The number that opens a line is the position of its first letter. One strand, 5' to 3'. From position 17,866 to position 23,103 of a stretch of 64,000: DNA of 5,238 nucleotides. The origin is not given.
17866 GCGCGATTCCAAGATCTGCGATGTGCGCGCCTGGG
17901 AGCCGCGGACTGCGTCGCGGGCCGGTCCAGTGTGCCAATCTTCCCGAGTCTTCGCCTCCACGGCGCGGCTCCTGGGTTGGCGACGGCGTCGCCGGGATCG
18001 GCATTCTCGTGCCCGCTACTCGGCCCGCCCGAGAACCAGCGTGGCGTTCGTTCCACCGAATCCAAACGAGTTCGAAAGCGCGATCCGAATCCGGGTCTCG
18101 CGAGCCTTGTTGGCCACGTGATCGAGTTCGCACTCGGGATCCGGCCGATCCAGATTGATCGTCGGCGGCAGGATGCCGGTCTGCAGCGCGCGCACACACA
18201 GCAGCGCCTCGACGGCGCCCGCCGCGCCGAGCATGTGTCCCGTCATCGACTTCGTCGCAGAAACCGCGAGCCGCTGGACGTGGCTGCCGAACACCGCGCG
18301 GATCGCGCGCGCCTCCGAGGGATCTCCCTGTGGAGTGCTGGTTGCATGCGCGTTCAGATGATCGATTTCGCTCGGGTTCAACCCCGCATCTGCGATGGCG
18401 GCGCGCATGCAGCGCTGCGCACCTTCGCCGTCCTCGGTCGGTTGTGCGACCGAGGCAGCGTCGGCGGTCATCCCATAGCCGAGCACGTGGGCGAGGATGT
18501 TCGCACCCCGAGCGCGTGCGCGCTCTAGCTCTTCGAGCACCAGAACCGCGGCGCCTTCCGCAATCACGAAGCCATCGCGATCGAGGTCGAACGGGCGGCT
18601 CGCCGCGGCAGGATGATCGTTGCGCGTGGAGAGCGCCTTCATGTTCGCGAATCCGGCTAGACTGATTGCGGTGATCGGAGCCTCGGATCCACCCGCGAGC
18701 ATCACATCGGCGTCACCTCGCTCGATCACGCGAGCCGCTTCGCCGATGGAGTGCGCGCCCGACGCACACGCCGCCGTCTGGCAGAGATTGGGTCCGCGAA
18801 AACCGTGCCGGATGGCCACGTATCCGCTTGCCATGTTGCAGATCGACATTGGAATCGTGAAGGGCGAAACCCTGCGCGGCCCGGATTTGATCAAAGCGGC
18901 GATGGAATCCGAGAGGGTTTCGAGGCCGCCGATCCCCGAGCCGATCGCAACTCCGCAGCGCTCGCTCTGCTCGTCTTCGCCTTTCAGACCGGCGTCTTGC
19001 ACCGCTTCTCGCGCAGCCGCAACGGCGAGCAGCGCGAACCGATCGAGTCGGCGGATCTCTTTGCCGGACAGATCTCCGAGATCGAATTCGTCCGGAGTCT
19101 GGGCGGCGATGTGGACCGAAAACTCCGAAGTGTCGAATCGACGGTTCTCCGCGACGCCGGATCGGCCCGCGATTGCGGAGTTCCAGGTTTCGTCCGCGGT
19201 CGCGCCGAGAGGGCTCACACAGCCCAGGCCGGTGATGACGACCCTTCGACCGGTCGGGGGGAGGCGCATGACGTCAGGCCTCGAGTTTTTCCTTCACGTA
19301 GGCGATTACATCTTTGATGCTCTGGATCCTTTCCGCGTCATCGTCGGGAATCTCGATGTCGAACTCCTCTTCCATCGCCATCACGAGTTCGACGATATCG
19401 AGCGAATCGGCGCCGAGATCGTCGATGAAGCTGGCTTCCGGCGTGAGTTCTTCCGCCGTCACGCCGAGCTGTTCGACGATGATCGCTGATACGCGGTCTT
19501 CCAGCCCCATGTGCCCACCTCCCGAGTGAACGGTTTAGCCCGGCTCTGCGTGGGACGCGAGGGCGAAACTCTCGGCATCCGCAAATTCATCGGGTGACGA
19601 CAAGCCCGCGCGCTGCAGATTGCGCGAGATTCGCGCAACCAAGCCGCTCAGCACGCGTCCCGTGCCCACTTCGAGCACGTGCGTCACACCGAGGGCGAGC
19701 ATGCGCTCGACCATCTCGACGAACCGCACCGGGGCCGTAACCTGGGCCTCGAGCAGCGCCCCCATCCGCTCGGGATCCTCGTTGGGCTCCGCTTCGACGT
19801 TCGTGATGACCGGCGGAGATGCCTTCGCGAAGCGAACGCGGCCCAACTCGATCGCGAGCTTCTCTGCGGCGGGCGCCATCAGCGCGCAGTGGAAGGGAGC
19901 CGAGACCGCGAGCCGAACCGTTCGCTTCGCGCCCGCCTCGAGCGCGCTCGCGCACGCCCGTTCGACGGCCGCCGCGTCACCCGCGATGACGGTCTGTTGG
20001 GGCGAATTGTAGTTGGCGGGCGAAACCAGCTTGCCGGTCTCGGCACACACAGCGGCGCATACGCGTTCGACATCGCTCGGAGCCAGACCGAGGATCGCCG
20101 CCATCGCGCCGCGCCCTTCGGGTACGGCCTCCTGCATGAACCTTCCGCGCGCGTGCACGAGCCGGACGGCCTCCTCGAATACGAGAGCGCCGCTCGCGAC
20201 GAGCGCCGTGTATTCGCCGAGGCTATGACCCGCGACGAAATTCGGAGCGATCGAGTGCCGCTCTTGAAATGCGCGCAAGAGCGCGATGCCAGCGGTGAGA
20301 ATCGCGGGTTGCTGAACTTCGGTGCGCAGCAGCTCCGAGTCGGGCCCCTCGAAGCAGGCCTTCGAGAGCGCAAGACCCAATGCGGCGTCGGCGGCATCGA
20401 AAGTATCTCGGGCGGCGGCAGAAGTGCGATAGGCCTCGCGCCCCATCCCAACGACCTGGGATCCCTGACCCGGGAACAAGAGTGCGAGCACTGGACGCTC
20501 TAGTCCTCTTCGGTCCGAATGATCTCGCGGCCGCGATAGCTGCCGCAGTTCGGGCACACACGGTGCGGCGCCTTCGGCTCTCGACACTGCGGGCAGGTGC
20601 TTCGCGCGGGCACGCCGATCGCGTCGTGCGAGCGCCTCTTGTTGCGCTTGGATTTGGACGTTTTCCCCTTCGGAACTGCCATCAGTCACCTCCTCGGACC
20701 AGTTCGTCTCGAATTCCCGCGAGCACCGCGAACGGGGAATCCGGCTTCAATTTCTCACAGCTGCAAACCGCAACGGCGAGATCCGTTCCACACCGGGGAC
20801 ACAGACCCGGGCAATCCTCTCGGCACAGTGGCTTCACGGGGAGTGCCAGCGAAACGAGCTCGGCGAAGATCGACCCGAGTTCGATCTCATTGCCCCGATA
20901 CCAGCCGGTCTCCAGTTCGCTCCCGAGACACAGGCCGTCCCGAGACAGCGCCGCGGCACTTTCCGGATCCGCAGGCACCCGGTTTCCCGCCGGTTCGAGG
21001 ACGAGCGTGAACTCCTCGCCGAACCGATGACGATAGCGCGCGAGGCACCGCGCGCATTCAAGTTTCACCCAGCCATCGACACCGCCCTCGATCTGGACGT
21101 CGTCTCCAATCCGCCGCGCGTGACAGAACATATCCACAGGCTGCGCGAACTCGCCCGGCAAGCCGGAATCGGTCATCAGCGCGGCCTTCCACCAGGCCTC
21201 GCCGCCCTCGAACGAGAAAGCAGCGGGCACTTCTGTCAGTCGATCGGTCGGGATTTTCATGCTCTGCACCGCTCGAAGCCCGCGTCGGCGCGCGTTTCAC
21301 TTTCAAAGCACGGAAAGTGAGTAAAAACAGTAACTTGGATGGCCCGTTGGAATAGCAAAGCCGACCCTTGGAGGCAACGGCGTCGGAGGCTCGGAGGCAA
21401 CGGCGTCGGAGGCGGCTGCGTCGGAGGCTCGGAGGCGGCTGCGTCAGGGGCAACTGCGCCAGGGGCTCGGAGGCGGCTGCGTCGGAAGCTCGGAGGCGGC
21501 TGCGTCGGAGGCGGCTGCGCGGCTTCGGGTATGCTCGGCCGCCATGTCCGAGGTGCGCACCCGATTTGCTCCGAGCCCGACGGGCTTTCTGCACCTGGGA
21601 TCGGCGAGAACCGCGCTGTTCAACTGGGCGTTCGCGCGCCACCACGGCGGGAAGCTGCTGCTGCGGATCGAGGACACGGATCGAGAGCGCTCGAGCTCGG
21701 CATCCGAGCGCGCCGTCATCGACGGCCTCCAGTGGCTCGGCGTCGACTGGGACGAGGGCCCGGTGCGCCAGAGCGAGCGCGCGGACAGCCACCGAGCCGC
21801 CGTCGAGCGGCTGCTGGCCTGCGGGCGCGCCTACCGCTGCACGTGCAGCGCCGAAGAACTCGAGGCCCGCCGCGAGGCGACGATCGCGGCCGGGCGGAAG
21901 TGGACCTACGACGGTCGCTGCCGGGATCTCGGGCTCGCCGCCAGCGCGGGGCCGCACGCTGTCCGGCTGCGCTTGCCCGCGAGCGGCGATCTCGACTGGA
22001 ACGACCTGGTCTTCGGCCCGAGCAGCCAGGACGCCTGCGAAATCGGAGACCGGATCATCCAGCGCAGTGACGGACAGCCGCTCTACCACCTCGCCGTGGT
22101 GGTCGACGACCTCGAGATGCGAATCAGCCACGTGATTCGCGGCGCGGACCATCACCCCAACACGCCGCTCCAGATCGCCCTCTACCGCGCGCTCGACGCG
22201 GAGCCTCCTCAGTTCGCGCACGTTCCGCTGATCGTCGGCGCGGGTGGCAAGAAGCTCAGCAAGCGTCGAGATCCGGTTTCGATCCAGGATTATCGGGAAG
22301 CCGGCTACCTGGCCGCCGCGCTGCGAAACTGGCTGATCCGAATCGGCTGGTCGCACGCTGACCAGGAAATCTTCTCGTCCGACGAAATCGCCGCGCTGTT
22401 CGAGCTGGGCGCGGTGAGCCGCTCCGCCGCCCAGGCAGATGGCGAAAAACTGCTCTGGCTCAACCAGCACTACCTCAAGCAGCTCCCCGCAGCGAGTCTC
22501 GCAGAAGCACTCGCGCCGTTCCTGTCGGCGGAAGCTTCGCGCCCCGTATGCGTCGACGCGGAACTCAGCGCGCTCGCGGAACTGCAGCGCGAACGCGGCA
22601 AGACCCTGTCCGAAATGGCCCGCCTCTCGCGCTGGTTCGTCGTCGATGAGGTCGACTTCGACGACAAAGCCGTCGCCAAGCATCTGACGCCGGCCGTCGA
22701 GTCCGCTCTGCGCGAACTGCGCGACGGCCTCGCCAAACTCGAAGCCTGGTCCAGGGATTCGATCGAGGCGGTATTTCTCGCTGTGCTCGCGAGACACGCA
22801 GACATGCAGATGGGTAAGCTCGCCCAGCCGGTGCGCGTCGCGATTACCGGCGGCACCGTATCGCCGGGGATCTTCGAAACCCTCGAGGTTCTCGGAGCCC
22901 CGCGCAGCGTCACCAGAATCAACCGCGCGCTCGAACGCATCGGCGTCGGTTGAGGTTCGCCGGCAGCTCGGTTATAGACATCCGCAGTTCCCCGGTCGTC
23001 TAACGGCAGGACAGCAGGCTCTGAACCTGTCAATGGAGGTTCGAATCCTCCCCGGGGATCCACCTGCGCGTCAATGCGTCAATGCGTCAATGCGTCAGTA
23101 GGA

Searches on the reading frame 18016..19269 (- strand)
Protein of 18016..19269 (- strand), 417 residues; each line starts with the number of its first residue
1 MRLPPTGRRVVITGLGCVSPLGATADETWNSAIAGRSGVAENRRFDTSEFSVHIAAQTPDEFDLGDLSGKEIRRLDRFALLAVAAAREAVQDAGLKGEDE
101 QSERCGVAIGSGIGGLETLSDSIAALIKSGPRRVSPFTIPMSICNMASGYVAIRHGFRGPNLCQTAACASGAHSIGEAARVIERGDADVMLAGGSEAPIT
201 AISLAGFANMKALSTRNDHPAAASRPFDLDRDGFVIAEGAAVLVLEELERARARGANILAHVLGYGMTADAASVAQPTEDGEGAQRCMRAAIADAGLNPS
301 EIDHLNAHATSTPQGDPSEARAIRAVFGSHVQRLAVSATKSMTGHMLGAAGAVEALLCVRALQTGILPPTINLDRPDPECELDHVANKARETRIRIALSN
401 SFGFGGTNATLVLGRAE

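Call 68: search_protein_families(library=pfam, proteins=[window:18016-19269:-], max_evalue=0.00001)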
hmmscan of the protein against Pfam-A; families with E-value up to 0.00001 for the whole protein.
window:18016-19269:- (417 aa): 2 families
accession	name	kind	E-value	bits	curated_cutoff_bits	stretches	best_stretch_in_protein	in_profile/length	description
PF00109.32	ketoacyl-synt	-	1.5e-56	192.2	20.8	1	8-251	2-252/252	Beta-ketoacyl synthase, N-terminal domain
PF02801.28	Ketoacyl-synt_C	-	6.4e-38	129.9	20.8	1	259-373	1-118/119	Beta-ketoacyl synthase, C-terminal domain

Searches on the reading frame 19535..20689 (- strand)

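Call 68: search_protein_families(library=pfam, proteins=[window:19535-20689:-], max_evalue=0.00001)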
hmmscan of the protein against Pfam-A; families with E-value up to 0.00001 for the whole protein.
window:19535-20689:- (384 aa): 1 family
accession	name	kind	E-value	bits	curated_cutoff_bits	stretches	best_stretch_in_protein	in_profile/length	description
PF00698.26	Acyl_transf_1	-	4.4e-39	135.3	32.7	1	71-342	3-266/319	Acyl transferase domain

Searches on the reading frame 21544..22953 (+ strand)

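Call 69: search_protein_families(library=pfam, proteins=[window:21544-22953:+], max_evalue=0.00001)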
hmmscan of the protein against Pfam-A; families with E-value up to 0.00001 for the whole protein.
window:21544-22953:+ (469 aa): 2 families
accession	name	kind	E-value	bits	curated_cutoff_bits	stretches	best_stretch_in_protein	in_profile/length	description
PF00749.27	tRNA-synt_1c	-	6.8e-92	308.2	23.4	1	3-305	1-314/314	tRNA synthetases class I (E and Q), catalytic domain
PF19269.4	Anticodon_2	-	7.6e-32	111.1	23.6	1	319-463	2-141/141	Anticodon binding domain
